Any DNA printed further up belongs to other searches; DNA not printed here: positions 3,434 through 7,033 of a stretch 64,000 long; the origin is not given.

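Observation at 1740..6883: Catalytically dead class Ia aaRS paralog fused to HhH, a Pro-rich linker and DUF835, co-oriented with a D-aminoacyl-tRNA deacylase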

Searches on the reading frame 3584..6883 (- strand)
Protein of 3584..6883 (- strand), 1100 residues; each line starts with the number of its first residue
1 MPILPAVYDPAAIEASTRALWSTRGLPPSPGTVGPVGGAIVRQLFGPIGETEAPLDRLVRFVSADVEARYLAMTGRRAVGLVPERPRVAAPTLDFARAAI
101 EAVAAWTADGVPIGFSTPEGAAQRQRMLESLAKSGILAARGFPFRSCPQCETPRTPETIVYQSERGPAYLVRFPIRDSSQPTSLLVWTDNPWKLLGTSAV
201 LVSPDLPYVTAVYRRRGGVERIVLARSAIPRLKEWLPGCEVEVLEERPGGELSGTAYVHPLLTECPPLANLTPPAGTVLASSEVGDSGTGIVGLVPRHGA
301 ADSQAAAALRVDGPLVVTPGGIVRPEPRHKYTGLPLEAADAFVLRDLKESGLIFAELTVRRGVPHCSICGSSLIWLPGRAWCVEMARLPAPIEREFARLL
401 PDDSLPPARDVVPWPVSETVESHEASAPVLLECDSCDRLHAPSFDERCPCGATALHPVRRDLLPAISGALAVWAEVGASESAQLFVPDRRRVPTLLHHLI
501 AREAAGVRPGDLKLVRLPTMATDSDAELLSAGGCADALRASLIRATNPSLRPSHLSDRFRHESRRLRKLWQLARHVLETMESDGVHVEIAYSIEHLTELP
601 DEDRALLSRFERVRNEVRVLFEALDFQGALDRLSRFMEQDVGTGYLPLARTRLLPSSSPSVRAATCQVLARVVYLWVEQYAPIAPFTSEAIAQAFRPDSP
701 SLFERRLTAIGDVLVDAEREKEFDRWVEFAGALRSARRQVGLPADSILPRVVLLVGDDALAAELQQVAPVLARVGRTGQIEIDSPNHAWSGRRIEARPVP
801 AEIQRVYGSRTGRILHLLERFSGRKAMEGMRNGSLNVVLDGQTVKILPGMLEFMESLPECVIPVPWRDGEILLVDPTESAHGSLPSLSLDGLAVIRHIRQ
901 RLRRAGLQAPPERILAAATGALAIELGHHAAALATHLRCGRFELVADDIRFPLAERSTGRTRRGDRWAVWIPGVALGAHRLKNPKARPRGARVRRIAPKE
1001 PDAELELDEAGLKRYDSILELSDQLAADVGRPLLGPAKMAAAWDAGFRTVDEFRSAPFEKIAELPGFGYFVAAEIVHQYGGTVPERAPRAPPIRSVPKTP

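Call 42: find_related_loci(query=A1, collection=genome_contigs, flank=10000)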
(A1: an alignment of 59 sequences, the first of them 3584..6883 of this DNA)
Query A1 (1100 aa) in genome_contigs; peptide patterns used: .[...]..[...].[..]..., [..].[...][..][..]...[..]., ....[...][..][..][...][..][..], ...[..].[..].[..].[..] (x = any residue, [..] = any of these).
275 stretches matched a pattern; 140 encode a relative of the query (tblastn E <= 1e-3); the best 80 are kept; 80 distinct loci.
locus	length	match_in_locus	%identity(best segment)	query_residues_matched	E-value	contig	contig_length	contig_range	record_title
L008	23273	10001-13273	71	4-1094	0e+0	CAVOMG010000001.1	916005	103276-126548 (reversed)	MAG: uncultured Thermoplasmata archaeon isolate MFD00008.bin.2.88 genome assembly, contig: contig_16383, whole genome sh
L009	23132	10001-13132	73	40-1083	0e+0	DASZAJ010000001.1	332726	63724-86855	MAG TPA_asm: Thermoplasmata archaeon isolate SMAG_U6385 k141_181495, whole genome shotgun sequence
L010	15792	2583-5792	47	8-1083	0e+0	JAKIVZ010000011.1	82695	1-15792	MAG: Candidatus Lutacidiplasma silvani isolate AcS3-62 NODE_245_length_82695_cov_12.923439, whole genome shotgun sequenc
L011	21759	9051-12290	44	8-1092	0e+0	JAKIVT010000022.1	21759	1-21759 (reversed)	MAG: Thermoplasmata archaeon isolate AcS13-54 AcS13-54_22, whole genome shotgun sequence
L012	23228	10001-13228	45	1-1081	0e+0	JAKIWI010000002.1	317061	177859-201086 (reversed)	MAG: Thermoplasmata archaeon isolate AcS5-58 NODE_22_length_317061_cov_27.383056, whole genome shotgun sequence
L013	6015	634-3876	45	8-1093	0e+0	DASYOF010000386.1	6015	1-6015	MAG TPA_asm: Thermoplasmata archaeon isolate SMAG_U4422 k141_3577982, whole genome shotgun sequence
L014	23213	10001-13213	45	8-1083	0e+0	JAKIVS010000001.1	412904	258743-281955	MAG: Thermoplasmata archaeon isolate AcS1-3 NODE_9_length_412904_cov_12.312649, whole genome shotgun sequence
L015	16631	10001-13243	46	8-1093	0e+0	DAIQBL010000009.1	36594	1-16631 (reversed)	MAG TPA_asm: Thermoplasmatota archaeon isolate CTOTU28672 NODE_473_length_36594_cov_7.616300, whole genome shotgun seque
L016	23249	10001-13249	43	8-1084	0e+0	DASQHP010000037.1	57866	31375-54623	MAG TPA_asm: Thermoplasmata archaeon isolate SMAG_U11836 k141_1068833, whole genome shotgun sequence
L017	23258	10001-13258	43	1-1082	0e+0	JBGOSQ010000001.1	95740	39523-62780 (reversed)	MAG: Thermoplasmata archaeon isolate OBJ_0618_7090110_183 k141_499776_length_95740_cov_16.9116, whole genome shotgun seq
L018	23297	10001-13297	42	1-1096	0e+0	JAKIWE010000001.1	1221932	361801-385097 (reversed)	MAG: Thermoplasmata archaeon isolate AcS5-107 NODE_1_length_1221932_cov_20.113987, whole genome shotgun sequence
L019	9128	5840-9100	42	1-1084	0e+0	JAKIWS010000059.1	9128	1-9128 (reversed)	MAG: Thermoplasmata archaeon isolate SubAcS15-120 SubAcS15-120_59, whole genome shotgun sequence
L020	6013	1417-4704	42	5-1091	0e+0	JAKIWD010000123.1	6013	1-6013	MAG: Thermoplasmata archaeon isolate AcS4-93 k141_3698578_length_6013_cov_14.0000, whole genome shotgun sequence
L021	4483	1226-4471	43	8-1087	0e+0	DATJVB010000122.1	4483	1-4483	MAG TPA_asm: Thermoplasmata archaeon isolate SMAG_U15061 k141_4351117, whole genome shotgun sequence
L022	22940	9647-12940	41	4-1092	0e+0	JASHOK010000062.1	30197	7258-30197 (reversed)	MAG: Thermoplasmata archaeon isolate JOPF021 JOPF_A14C_contig_120371, whole genome shotgun sequence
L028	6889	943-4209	40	1-1086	0e+0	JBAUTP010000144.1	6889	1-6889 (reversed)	MAG: Thermoplasmata archaeon isolate MFD09264_ilm_asm_bin34 k127_209460, whole genome shotgun sequence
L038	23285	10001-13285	38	1-1090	0e+0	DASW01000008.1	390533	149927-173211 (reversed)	MAG TPA_asm: Thermoplasmata archaeon UBA61 UBA61_contig_9680, whole genome shotgun sequence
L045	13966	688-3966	38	1-1086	0e+0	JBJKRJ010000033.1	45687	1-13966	MAG: Thermoplasmata archaeon isolate Bin_56 S1Ck127_1061927_flag_0_multi_18.9960_len_45687, whole genome shotgun sequenc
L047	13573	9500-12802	38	5-1100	0e+0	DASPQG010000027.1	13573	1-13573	MAG TPA_asm: Thermoplasmata archaeon isolate SMAG_U12193 k141_452560, whole genome shotgun sequence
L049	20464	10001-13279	39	8-1100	0e+0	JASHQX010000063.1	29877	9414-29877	MAG: Thermoplasmata archaeon isolate JOPF086 JOPF_NEAR_contig_517801, whole genome shotgun sequence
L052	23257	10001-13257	40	6-1086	0e+0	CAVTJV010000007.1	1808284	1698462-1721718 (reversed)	MAG: uncultured Thermoplasmata archaeon isolate MFD05580.bin.2.18 genome assembly, contig: contig_5847, whole genome sho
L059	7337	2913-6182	38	1-1086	0e+0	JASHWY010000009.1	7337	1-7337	MAG: Thermoplasmata archaeon isolate JOPF243 JOPF_A10C_contig_8663, whole genome shotgun sequence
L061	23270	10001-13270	41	1-1085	0e+0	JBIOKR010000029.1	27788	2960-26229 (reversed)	MAG: Candidatus Lutacidiplasmatales archaeon isolate GcC5-34 k141_317637_length_27788_cov_46.0000, whole genome shotgun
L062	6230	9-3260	39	8-1086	0e+0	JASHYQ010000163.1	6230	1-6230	MAG: Thermoplasmata archaeon isolate JOPF287 JOPF_A10C_contig_146431, whole genome shotgun sequence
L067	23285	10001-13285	37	1-1090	0e+0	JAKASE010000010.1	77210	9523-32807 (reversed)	MAG: Thermoplasmata archaeon isolate YP1.bin27 NODE_333_length_77210_cov_15.825954, whole genome shotgun sequence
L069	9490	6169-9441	39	1-1086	0e+0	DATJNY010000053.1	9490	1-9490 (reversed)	MAG TPA_asm: Thermoplasmata archaeon isolate SMAG_U14873 k141_2893138, whole genome shotgun sequence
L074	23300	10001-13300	37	1-1100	0e+0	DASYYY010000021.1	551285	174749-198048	MAG TPA_asm: Thermoplasmata archaeon isolate SMAG_U6348 k141_54795, whole genome shotgun sequence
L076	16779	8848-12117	38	13-1100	0e+0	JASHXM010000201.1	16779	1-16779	MAG: Thermoplasmata archaeon isolate JOPF257 JOPF_A14C_contig_192153, whole genome shotgun sequence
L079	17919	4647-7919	39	1-1086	0e+0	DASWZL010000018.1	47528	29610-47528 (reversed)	MAG TPA_asm: Thermoplasmata archaeon isolate SMAG_U3737 k141_142944, whole genome shotgun sequence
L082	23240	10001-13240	38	12-1086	0e+0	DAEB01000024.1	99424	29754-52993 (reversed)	MAG TPA_asm: Thermoplasmata archaeon UBA184 UBA184_contig_135, whole genome shotgun sequence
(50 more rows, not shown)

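Call 51: predict_structure(alignment_id=A1)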
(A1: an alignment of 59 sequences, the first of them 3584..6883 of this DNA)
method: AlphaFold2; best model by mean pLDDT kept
length: 1100 residues; sequences in the alignment: 59
mean_pLDDT: 89.7   pTM: 0.80
mean pLDDT of the five models: 89.7, 88.0, 86.8, 86.5, 85.8
residues with pLDDT >= 90: 769; 70-90: 260; 50-70: 50; < 50: 21
segments of 3 or more residues with pLDDT < 50: 999-1007, 1090-1100
pLDDT, mean of each block of 10 residues (from residue 1): 86 95 91 94 85 86 97 96 75 82 89 88 97 96 94 92 92 95 96 96 98 95 97 94 97 97 92 96 93 96 94 93 87 94 96 95 89 95 94 96 87 92 94 95 93 93 93 94 92 95 94 92 70 89 82 80 96 96 92 93 97 97 96 97 94 91 96 98 98 94 94 93 94 88 85 92 93 92 87 83 91 90 84 87 90 78 88 74 75 90 85 94 89 88 91 92 91 82 58 58 49 90 91 86 94 94 91 92 77 43
secondary structure, 60 per line:
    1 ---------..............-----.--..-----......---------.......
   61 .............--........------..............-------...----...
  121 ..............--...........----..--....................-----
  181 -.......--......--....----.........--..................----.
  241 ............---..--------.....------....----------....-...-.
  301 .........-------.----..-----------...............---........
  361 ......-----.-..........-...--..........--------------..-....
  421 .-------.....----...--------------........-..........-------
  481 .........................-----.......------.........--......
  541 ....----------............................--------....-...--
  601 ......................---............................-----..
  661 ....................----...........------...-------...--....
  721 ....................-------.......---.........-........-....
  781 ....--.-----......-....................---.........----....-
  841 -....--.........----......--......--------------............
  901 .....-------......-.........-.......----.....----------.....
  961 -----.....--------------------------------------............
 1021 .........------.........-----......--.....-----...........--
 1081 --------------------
elements in order (helices of 4 or more, strands of 3 or more residues): H10-23 E39-44 H54-73 E76-83 H90-103 E111-113 H118-134 E137-147 E159-175 E182-188 H191-196 E199-202 E207-215 E218-225 H226-235 E240-248 H249-252 H266-270 E277-280 E291-294 H300-309 H336-349 E353-366 E374-383 H390-399 E417-421 E429-433 E438-440 E455-462 H464-473 E481-487 H488-505 E511-517 H524-532 H535-544 H555-582 H591-594 H601-622 H626-653 H659-680 H685-695 H717-740 E748-754 H758-766 H768-775 E777-784 E793-798 H800-819 H823-831 E836-839 E842-845 E851-856 E861-866 E869-874 H889-905 E913-918 H920-928 H930-936 E941-945 E956-960 E966-970 H1009-1029 H1036-1044 H1050-1055 H1058-1062 H1068-1078

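Call 54: fold_search(model_id=the predicted structure, library=pdb)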
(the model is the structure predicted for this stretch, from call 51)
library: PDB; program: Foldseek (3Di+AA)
matches with E <= 10: 584; with E <= 0.001: 217
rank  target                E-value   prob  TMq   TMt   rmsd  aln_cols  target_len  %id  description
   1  8c9d                  4.1e-46  1.00  0.55  0.58  14.7      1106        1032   15  Priestia megaterium W130Q mutant of type 2 isoleucyl-tRNA synthetase complexed with an isoleucyl-adenylate analogue (released 2023-08-16)
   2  8c8v                  4.5e-46  1.00  0.56  0.59  14.7      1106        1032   16  Priestia megaterium mupirocin-resistant isoleucyl-tRNA synthetase 2 with a fully-resolved C-terminal tRNA-binding domain (released 2023-08-16)
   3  8c8w                  5.0e-46  1.00  0.55  0.58  14.8      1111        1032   15  Priestia megaterium mupirocin hyper-resistant HIGH motif mutant of type 2 isoleucyl-tRNA synthetase complexed with an is (released 2023-08-16)
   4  8c8u                  1.9e-42  1.00  0.49  0.52  15.6      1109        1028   15  Priestia megaterium mupirocin-resistant isoleucyl-tRNA synthetase 2 complexed with mupirocin (released 2023-08-23)
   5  8z1p_A                7.4e-39  1.00  0.58  0.60  17.4      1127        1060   14  Crystal structure of Saccharomyces cerevisiae isoleucyl-tRNA synthetase in complex with a mimic tRNA(Met) and isoleuci (released 2024-12-18)
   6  8wnd_A                2.6e-37  1.00  0.56  0.57  16.0      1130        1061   16  Crystal structure of Saccharomyces cerevisiae isoleucyl-tRNA synthetase in complex with tRNA(Ile) and isoleucine (released 2024-10-09)
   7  8c9f                  1.4e-36  1.00  0.56  0.66   6.0       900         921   15  Priestia megaterium inactive HIGH motif mutant of type1 isoleucyl-tRNA synthetase complexed with an isoleucyl-adenylate  (released 2023-08-16)
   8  8c9e                  6.1e-36  1.00  0.56  0.65   6.4       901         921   15  Priestia megaterium mupirocin-sensitive isoleucyl-tRNA synthetase 1 complexed with an isoleucyl-adenylate analogue (released 2023-08-16)
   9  1ile                  7.2e-34  1.00  0.49  0.64   6.9       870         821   20  ISOLEUCYL-TRNA SYNTHETASE (released 1999-04-13)
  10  7d5c                  2.8e-33  1.00  0.50  0.58  10.0      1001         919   14  IleRS in complex with a tRNA site inhibitor (released 2021-02-24)
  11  9wqt                  4.6e-33  1.00  0.52  0.60   9.4      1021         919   15  Crystal structure of Saccharomyces cerevisiae isoleucyl-tRNA synthetase in complex with reveromycin A and isoleucine (released 2026-04-08)
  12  8wng                  1.2e-32  1.00  0.51  0.60   7.2       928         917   16  Crystal structure of H. pylori isoleucyl-tRNA synthetase (HpIleRS) in complex with Ile (released 2024-02-14)
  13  9wqs                  2.3e-32  1.00  0.49  0.58   8.1       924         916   15  Crystal structure of Saccharomyces cerevisiae isoleucyl-tRNA synthetase in complex with reveromycin A and isoleucine (released 2026-04-08)
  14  8wnj                  4.2e-32  1.00  0.51  0.60   7.4       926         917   15  Crystal structure of H. pylori isoleucyl-tRNA synthetase (HpIleRS) in complex with Ile-AMP (released 2024-02-14)
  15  1gax_A                1.3e-31  1.00  0.49  0.61   6.9       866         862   17  CRYSTAL STRUCTURE OF THERMUS THERMOPHILUS VALYL-TRNA SYNTHETASE COMPLEXED WITH TRNA(VAL) AND VALYL-ADENYLATE ANALOGUE (released 2000-12-06)
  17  8wnd_B                1.3e-29  1.00  0.52  0.60  12.0      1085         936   15  Crystal structure of Saccharomyces cerevisiae isoleucyl-tRNA synthetase in complex with tRNA(Ile) and isoleucine (released 2024-10-09)
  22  6lpf_A                9.2e-20  1.00  0.37  0.40  16.4      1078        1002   10  The crystal structure of human cytoplasmic LRS (released 2020-03-25)
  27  6ykx                  1.2e-18  1.00  0.33  0.42  16.9      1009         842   13  Neisseria gonorrhoeae Leucyl-tRNA Synthetase in Complex with Compound 11j (released 2020-12-02)
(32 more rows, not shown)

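Call 82: search_protein_representatives(protein=window:3584-6883:-)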
Query: 1100 residues. Proteins with E-value up to 0.001 (for the whole library): 1350; up to 1e-10: 376; up to 1e-30: 109. The best 150 are listed.
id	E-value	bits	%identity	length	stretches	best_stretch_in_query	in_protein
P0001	0.0e+00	2459.4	100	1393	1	1-1100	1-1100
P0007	0.0e+00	1185.0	53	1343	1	3-1085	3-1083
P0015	1.3e-280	950.4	47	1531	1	4-1091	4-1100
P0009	1.5e-279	946.9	51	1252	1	178-1094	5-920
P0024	1.8e-269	913.5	46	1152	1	3-1062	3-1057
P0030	2.3e-252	856.9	43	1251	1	3-1095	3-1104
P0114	8.5e-251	851.7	44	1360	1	3-1092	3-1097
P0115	4.1e-249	846.1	43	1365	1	1-1094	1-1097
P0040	2.7e-244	830.2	43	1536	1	5-1097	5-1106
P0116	3.5e-243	826.5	43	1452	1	4-1095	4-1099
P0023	1.9e-241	820.8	43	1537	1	3-1090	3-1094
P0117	1.3e-240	818.0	44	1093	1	8-1088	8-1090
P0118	1.9e-237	807.5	43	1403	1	3-1092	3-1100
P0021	7.2e-237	805.6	42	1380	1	26-1089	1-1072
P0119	1.9e-233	794.2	40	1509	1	3-1093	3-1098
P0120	2.3e-232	790.7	43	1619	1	2-1094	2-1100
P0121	6.0e-230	782.7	43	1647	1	5-1100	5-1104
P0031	4.0e-226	770.0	43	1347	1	3-1090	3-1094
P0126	3.6e-218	743.7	40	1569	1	4-1100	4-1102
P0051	9.6e-218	742.2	42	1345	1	1-1090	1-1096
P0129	7.7e-216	735.9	42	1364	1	67-1085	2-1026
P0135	5.8e-204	696.6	38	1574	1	8-1094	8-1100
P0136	9.4e-202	689.3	39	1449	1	4-1100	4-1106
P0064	1.1e-191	655.9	38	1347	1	2-1090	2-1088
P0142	6.3e-183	627.0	38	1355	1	9-1085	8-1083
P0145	1.9e-175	602.2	38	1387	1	13-1086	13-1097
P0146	1.1e-163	563.2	37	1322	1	9-1086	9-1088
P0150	1.4e-155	536.4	42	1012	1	327-1090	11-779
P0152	1.9e-144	499.6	37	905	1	284-1090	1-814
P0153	7.6e-144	497.6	35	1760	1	5-1100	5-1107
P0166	5.8e-94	332.4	36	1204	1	416-1086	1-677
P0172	2.1e-72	261.0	36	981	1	567-1090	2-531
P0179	7.9e-50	186.2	28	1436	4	535-874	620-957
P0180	1.1e-47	179.1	29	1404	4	146-386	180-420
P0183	1.1e-46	175.8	25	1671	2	535-877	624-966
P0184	1.5e-46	175.4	26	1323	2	135-397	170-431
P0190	5.6e-43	163.5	27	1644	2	535-896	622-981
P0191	2.0e-42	161.7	24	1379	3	144-380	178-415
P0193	1.5e-41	158.9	27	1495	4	560-871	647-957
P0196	1.3e-37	145.8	25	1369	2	142-398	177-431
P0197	7.3e-37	143.3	25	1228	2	535-949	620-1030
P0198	1.1e-36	142.8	38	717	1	847-1090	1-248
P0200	9.7e-32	126.3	24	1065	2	143-392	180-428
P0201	1.2e-31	126.0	31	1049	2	122-383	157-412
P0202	1.4e-31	125.8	21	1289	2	563-871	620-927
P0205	1.4e-30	122.5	26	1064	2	134-395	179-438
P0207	2.9e-30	121.5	22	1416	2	532-879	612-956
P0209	9.9e-30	119.7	24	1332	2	128-388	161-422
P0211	3.1e-29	118.0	27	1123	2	134-393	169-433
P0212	5.1e-29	117.3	23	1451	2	535-872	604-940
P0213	5.9e-29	117.1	24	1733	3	535-872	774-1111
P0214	2.1e-28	115.3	36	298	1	783-1000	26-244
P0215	6.2e-28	113.7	30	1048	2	144-399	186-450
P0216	5.4e-27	110.6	30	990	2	146-388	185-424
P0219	1.3e-26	109.4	25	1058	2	106-392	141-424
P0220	1.7e-26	109.0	28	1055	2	133-389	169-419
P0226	5.1e-25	104.1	29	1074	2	103-387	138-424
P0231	7.9e-24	100.2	29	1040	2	139-386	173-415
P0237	5.8e-23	97.3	30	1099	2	129-396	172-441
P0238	3.5e-22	94.7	31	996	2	146-395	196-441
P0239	1.2e-21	92.9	34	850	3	171-388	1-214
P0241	3.8e-21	91.3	32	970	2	144-391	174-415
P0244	6.3e-21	90.5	27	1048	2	74-384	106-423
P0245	1.1e-20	89.7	28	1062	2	132-388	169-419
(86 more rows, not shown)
